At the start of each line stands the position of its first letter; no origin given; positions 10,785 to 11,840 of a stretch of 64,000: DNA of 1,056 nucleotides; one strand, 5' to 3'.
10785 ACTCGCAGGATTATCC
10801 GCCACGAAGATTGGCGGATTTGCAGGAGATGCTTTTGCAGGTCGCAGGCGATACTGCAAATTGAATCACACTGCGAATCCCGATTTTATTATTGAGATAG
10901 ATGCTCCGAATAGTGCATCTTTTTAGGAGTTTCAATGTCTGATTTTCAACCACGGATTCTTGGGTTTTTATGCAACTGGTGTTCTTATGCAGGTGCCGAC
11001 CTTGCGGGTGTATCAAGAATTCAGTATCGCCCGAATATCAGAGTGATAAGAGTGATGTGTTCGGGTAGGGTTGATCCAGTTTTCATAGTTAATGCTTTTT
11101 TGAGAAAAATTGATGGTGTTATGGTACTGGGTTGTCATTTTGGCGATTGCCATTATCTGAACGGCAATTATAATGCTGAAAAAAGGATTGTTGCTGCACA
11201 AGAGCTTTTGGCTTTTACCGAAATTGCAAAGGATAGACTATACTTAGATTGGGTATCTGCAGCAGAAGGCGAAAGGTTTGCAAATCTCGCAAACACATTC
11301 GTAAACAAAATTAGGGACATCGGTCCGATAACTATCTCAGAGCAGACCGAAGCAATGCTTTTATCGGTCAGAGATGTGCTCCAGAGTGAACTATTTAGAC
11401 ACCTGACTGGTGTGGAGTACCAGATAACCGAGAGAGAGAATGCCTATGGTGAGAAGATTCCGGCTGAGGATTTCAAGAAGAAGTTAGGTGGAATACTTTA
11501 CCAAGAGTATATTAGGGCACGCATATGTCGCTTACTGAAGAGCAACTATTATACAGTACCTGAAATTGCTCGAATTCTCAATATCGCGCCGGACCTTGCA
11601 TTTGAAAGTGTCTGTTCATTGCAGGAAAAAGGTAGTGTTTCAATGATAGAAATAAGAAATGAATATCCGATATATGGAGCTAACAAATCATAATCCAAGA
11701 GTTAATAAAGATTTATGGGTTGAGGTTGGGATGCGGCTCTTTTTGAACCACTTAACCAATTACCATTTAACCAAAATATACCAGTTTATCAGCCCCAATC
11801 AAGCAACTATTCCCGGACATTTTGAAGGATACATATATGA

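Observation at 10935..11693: MvhD-like electron-transfer domain fused to a winged-helix-like C-terminal tail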

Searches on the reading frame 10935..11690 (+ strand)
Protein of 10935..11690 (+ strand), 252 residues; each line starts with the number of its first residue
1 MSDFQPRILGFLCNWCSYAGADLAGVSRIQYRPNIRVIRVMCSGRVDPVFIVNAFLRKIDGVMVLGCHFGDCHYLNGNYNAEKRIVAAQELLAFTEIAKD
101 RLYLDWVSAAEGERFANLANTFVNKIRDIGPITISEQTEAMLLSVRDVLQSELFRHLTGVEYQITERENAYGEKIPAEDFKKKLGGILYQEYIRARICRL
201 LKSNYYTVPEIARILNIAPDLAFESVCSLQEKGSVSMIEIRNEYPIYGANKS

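Call 3: search_protein_families(library=pfam, proteins=[window:10935-11690:+], max_evalue=1)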
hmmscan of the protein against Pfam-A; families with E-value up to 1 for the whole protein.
window:10935-11690:+ (252 aa): 3 families
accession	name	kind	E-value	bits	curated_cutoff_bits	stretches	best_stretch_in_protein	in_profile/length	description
PF02662.21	FlpD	-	1.3e-50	171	22.3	1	8-130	1-123/123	Methyl-viologen-reducing hydrogenase, delta subunit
PF21476.4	PF0610-like_N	-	0.014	16.1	33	1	193-218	2-27/50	PF0610-like, N-terminal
PF13384.12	HTH_23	-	0.085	13.2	24.6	1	190-218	3-30/50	Homeodomain-like domain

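Call 4: search_protein_families(library=ncbifam, proteins=[window:10935-11690:+], max_evalue=1)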
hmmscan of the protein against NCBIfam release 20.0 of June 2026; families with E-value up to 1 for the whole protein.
window:10935-11690:+ (252 aa): 3 families
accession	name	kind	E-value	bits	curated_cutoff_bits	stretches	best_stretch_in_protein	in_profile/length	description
NF040770.1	hetero_SS_HdrA2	exception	6.9e-52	176.6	1100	1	5-133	647-775/777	CoB-CoM heterodisulfide reductase HdrA2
NF045873.1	F420_non_VhuD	exception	2.2e-32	111.9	215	1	6-134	2-130/132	F420-non-reducing hydrogenase iron-sulfur subunit VhuD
NF041891.1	hdrA_Methbact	equivalog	6.7e-08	31.2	1300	1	7-127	645-759/762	ferredoxin:CoB-CoM heterodisulfide reductase subunit HdrA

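Call 7: find_homologous_proteins(query=window:10935-11690:+, max_evalue=0.001)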
Query window:10935-11690:+ (252 aa): 8000 proteins with E <= 0.001 among 8000 candidates; the best 120 are listed.
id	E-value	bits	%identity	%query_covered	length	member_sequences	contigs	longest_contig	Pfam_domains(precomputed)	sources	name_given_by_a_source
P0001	6.5e-165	565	100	100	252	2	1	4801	PF02662.22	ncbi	-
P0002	2.6e-142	491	84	100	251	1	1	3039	PF02662.22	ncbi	ncbi:MAG: hydrogenase iron-sulfur subunit [candidate division WOR-3 bacterium]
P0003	7.1e-132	456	79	98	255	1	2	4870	PF02662.22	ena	-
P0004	2.5e-129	448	78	100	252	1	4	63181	PF02662.22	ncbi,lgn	ncbi:MAG: hydrogenase iron-sulfur subunit [candidate division WOR-3 bacterium]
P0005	1.2e-127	443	77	99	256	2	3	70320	PF02662.22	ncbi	ncbi:MAG: hydrogenase iron-sulfur subunit [candidate division WOR-3 bacterium]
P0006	1.3e-126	439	77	100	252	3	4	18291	PF02662.22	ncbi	ncbi:MAG: hydrogenase iron-sulfur subunit [candidate division WOR-3 bacterium]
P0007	2.2e-126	438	76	100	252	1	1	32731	PF02662.22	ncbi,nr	ncbi:MAG: hydrogenase iron-sulfur subunit [candidate division WOR-3 bacterium]|nr:hydrogenase iron-s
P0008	6.0e-124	430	73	100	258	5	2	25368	PF02662.22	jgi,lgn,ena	-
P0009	8.5e-123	427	72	100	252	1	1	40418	PF02662.22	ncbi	-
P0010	1.1e-122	426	73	98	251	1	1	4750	PF02662.22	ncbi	-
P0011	1.3e-117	410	69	100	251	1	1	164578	PF02662.22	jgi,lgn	-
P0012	9.0e-116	404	69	100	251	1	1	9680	PF02662.22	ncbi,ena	-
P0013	1.2e-112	393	68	99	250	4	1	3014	PF02662.22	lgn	-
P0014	1.7e-112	393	69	98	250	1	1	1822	PF02662.22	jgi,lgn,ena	-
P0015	2.6e-112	392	67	100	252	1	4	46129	PF02662.22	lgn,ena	-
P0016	5.3e-111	388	67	100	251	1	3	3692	PF02662.22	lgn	-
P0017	2.1e-107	376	64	99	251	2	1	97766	PF02662.22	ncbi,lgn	-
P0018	3.6e-107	376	63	100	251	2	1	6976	PF02662.22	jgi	jgi:F420-non-reducing hydrogenase iron-sulfur subunit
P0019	3.4e-103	362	62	100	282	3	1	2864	PF02662.22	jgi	jgi:NADH-quinone oxidoreductase subunit E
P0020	1.7e-102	360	61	100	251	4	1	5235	PF02662.22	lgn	-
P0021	1.1e-100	354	61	99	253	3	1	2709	PF02662.22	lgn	-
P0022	2.5e-95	337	60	100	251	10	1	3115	PF02662.22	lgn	-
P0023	4.5e-94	333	-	-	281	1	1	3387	PF02662.22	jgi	jgi:F420-non-reducing hydrogenase iron-sulfur subunit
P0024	2.2e-88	314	69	81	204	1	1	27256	PF02662.22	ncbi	-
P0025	1.3e-76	276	50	98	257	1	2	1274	PF12840.14,PF21476.5,PF01022.27,PF02662.22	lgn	-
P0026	1.0e-75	273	50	98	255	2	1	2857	PF02662.22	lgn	-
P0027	5.7e-75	270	50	98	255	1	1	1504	PF02662.22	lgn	-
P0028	2.0e-74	268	48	98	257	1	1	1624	PF02662.22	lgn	-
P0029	2.1e-74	268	54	83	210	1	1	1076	PF02662.22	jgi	jgi:coenzyme F420-reducing hydrogenase delta subunit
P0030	3.2e-74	268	51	97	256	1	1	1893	PF02662.22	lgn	-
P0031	1.1e-73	266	51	97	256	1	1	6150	PF02662.22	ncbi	ncbi:hypothetical protein ES703_29805 [subsurface metagenome]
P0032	1.2e-73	266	51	97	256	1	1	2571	PF02662.22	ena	-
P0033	1.3e-73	266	51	97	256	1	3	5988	PF02662.22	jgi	-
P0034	1.5e-73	265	50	97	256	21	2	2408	PF02662.22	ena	-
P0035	4.1e-73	264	49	98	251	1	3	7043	PF02662.22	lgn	-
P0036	2.4e-72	261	48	97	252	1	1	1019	PF02662.22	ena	-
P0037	4.4e-72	261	51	96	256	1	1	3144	PF02662.22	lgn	-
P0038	4.5e-72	261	49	96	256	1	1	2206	PF02662.22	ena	-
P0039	6.3e-72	260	48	97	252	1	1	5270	PF02662.22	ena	-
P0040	6.6e-72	260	48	98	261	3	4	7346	PF02662.22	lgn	-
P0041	9.8e-72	259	49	98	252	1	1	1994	PF02662.22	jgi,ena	-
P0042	1.0e-71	259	50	98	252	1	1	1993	PF02662.22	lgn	-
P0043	2.2e-71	258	47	98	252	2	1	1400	PF01022.27,PF02662.22,PF04703.19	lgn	-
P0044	2.4e-71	258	47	98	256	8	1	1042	PF02662.22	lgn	-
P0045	2.7e-71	258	50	97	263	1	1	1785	PF02662.22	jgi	jgi:coenzyme F420-reducing hydrogenase delta subunit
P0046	2.9e-71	258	49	99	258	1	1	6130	PF02662.22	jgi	jgi:coenzyme F420-reducing hydrogenase delta subunit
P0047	2.9e-71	258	49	96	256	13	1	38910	PF02662.22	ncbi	-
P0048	3.6e-71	258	45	98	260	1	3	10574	PF02662.22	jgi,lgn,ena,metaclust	metaclust:\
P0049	3.6e-71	258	48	97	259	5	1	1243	PF13412.13,PF02662.22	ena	-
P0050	5.0e-71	257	47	98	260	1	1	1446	PF02662.22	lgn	-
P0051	6.0e-71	257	47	98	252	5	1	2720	PF02662.22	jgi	-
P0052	6.1e-71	257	50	97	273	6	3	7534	PF02662.22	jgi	-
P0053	6.5e-71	257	48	97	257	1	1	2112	PF02662.22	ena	-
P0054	6.8e-71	257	49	97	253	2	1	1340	PF02662.22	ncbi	-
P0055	8.1e-71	256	48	98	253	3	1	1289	PF02662.22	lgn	-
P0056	1.2e-70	256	50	97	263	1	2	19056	PF02662.22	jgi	jgi:coenzyme F420-reducing hydrogenase delta subunit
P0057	1.4e-70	256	48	97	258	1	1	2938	PF12840.14,PF13412.13,PF17782.8,PF01022.27,PF02662.22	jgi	-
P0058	1.5e-70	256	44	99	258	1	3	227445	PF02662.22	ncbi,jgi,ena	-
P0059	2.6e-70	255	48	97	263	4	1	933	PF02662.22,PF14493.13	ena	-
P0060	2.6e-70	255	49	97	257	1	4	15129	PF02662.22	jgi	-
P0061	3.1e-70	255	49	97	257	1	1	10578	PF02662.22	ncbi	ncbi:MAG: hydrogenase iron-sulfur subunit [Promethearchaeota archaeon]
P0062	3.2e-70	255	47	98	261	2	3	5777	PF02662.22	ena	-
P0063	3.8e-70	254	47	99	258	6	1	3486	PF02662.22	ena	-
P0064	3.8e-70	254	49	97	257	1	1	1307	PF02662.22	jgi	-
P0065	3.8e-70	254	49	97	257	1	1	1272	PF02662.22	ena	-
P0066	3.9e-70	254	49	97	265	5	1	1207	PF02662.22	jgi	jgi:F420-non-reducing hydrogenase iron-sulfur subunit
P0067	4.0e-70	254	45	98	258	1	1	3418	PF21476.5,PF02662.22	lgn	-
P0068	4.1e-70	254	49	97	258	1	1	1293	PF02662.22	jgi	jgi:F420-non-reducing hydrogenase iron-sulfur subunit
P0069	4.2e-70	254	48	97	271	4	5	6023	PF02662.22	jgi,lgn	jgi:F420-non-reducing hydrogenase iron-sulfur subunit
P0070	4.4e-70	254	48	97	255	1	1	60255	PF02662.22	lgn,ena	-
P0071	4.9e-70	254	52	85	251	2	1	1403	PF02662.22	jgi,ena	-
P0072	5.8e-70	254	49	97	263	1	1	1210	PF02662.22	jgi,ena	-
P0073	6.5e-70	254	48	97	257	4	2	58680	PF02662.22,PF14493.13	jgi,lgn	-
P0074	6.9e-70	253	48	97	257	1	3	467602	PF12840.14,PF02662.22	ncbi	ncbi:MAG: hydrogenase iron-sulfur subunit [Candidatus Hodarchaeota archaeon]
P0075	8.0e-70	253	50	98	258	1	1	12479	PF02662.22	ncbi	-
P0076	8.0e-70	253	48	97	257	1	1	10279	PF02662.22,PF14493.13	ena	-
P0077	9.0e-70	253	51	97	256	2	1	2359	PF02662.22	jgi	jgi:coenzyme F420-reducing hydrogenase delta subunit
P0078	9.9e-70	253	48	97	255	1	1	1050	PF02662.22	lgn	-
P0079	1.0e-69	253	46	100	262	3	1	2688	PF02662.22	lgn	-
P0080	1.1e-69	253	46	99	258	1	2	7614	PF02662.22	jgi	-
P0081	1.1e-69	253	50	97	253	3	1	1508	PF21476.5,PF01022.27,PF02662.22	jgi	-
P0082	1.1e-69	253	48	97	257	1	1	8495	PF02662.22,PF14493.13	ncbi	-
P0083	1.1e-69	253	49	97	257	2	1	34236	PF12840.14,PF02662.22,PF14493.13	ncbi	ncbi:MAG: hydrogenase iron-sulfur subunit [Candidatus Hermodarchaeota archaeon]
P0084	1.1e-69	253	49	98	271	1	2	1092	PF02662.22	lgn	-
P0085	1.1e-69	253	48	98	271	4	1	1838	PF02662.22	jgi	jgi:F420-non-reducing hydrogenase iron-sulfur subunit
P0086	1.2e-69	253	46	99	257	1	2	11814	PF13412.13,PF02662.22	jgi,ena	-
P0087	1.3e-69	253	48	97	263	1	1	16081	PF02662.22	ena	-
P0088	1.3e-69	253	51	97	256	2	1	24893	PF02662.22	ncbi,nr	ncbi:MAG: hydrogenase iron-sulfur subunit [Candidatus Lokiarchaeota archaeon]|nr:hydrogenase iron-su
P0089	1.4e-69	252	49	97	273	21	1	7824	PF02662.22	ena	-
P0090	1.5e-69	252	47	98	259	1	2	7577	PF02662.22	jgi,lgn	jgi:coenzyme F420-reducing hydrogenase delta subunit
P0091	1.5e-69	252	50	92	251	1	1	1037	PF02662.22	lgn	-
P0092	1.5e-69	252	50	92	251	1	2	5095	PF02662.22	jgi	-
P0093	1.5e-69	252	47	98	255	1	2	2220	PF02662.22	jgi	-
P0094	1.5e-69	252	50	97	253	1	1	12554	PF01022.27,PF02662.22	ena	-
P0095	1.6e-69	252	46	98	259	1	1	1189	PF02662.22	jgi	-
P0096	1.6e-69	252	48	97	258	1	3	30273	PF02662.22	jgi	-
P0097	1.7e-69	252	47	97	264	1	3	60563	PF02662.22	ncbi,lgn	-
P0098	1.9e-69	252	49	97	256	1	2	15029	PF02662.22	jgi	-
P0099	1.9e-69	252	49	97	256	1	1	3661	PF02662.22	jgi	jgi:coenzyme F420-reducing hydrogenase delta subunit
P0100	2.0e-69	252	49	97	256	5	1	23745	PF02662.22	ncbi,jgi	ncbi:MAG: hydrogenase iron-sulfur subunit [Promethearchaeota archaeon]|jgi:coenzyme F420-reducing hy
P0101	2.0e-69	252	48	97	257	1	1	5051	PF02662.22,PF14493.13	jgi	jgi:coenzyme F420-reducing hydrogenase delta subunit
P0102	2.0e-69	252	49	97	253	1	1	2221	PF02662.22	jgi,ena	-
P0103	2.0e-69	252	48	97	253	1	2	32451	PF02662.22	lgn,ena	-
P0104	2.1e-69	252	48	97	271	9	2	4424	PF02662.22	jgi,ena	-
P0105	2.2e-69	252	48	97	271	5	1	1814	PF02662.22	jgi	jgi:F420-non-reducing hydrogenase iron-sulfur subunit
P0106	2.3e-69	252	49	93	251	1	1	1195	PF02662.22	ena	-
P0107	2.3e-69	252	49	92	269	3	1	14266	PF02662.22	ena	-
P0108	2.4e-69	252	48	98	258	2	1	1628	PF02662.22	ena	-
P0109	2.5e-69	252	49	97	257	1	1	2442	PF02662.22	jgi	-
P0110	2.6e-69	252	48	97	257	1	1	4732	PF02662.22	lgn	-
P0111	2.6e-69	252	49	98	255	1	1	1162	PF02662.22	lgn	-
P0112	2.7e-69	251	50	97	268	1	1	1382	PF02662.22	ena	-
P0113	2.8e-69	251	48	98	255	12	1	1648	PF02662.22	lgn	-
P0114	2.8e-69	251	47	98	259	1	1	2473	PF02662.22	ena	-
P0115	3.0e-69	251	49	97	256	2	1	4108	PF02662.22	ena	-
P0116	3.0e-69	251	46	99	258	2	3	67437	PF02662.22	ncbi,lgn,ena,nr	ncbi:hydrogenase iron-sulfur subunit [Candidatus Bathyarchaeota archaeon]|nr:hydrogenase iron-sulfur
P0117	3.2e-69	251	49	97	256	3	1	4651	PF02662.22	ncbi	-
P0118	3.2e-69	251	49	93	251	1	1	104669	PF02662.22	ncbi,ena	-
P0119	3.3e-69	251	48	98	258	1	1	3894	PF02662.22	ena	-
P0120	3.4e-69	251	51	85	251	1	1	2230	PF02662.22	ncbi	-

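Call 11: search_solved_structures(query=A1, max_evalue=1, show_alignments=2)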
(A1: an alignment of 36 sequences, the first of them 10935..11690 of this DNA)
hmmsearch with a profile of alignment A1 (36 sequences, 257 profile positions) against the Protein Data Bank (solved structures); distinct sequences matched with E-value up to 1: 42.
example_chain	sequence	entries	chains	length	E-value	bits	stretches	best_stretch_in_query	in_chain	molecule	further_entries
5odc_D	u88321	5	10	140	5.4e-65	222.8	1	1-138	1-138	Methyl-viologen reducing hydrogenase subunit D | Methyl-viologen reducing hydrogenase, subunit D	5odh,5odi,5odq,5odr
7bkb_F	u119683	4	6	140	2.6e-63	217.3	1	2-136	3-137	F420-non-reducing hydrogenase subunit D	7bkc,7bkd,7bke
8rvu_F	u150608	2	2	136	1.6e-61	211.4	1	2-135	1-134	Methyl viologen-reducing hydrogenase, subunit D-related protein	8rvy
9sw2_D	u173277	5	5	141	4.8e-61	209.9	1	6-138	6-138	F420-non-reducing hydrogenase iron-sulfur subunit D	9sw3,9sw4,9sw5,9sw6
8rvv_F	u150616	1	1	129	4.4e-60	206.7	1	4-132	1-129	Methyl viologen-reducing hydrogenase, subunit D-related protein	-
9sfi_K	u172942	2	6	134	6.1e-35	124.3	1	5-135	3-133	F420-non-reducing hydrogenase subunit delta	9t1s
1uly_A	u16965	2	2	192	0.00077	22.4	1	196-246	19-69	hypothetical protein PH1932 | hypothetical transcription regulator protein, PH1932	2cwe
2p4w_A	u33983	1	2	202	0.0013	21.6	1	198-241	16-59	Transcriptional regulatory protein arsR family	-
6z1p_AH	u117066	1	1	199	0.0067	19.3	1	154-242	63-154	mL40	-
4ggg_A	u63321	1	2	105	0.013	18.4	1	195-244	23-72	Repressor protein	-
3jth_A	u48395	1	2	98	0.013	18.4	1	198-245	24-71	Transcription activator HlyU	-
5znx_A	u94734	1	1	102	0.013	18.3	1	197-245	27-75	Transcriptional activator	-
1r1u_A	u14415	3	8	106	0.018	17.9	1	195-244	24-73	repressor protein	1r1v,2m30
2kjb_A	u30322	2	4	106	0.019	17.9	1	195-244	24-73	CzrA protein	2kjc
6cdb_A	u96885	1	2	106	0.022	17.7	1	195-244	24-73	ArsR family transcriptional regulator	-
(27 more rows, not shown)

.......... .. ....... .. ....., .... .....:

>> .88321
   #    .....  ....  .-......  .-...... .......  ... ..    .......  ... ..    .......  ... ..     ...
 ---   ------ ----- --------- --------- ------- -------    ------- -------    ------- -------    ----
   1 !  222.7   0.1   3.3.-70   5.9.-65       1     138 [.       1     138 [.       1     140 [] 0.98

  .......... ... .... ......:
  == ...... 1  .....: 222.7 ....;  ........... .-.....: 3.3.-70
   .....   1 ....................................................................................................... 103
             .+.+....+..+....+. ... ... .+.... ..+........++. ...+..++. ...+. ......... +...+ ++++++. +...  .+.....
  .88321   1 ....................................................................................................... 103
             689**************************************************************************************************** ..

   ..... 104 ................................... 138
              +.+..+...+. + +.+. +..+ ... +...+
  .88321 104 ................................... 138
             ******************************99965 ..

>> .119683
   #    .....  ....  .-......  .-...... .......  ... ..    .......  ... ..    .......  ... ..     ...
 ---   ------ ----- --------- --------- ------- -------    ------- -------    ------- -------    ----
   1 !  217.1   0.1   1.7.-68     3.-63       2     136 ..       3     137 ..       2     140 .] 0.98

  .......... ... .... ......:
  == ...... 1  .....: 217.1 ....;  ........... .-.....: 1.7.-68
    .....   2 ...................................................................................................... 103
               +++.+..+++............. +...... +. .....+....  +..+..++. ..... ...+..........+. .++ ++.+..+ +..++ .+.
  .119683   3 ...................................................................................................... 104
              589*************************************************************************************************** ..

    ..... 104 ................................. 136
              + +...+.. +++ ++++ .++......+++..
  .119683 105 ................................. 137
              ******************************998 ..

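Call 17: predict_structure(alignment_id=A1)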
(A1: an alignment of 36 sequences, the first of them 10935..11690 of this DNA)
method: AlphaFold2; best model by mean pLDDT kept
length: 252 residues; sequences in the alignment: 36
mean_pLDDT: 88.4   pTM: 0.88
mean pLDDT of the five models: 88.4, 88.3, 87.4, 86.2, 80.5
residues with pLDDT >= 90: 161; 70-90: 68; 50-70: 13; < 50: 10
segments of 3 or more residues with pLDDT < 50: 19-27
pLDDT, mean of each block of 10 residues (from residue 1): 85 67 47 81 84 98 88 75 94 97 87 85 96 96 98 92 82 88 96 98 96 97 98 96 95 63
secondary structure, 60 per line:
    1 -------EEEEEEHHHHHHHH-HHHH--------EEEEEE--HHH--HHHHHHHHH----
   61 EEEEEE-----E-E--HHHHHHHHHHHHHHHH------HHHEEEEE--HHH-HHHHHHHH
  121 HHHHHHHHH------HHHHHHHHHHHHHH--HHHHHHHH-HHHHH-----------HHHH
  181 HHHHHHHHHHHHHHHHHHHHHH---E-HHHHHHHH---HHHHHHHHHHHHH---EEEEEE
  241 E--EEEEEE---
elements in order: E8-13 H14-21 H23-26 E35-40 H48-56 E61-66 H77-92 E102-106 H113-129 H136-149 H152-159 H161-165 H177-202 H208-215 H219-231 E235-241 E244-249
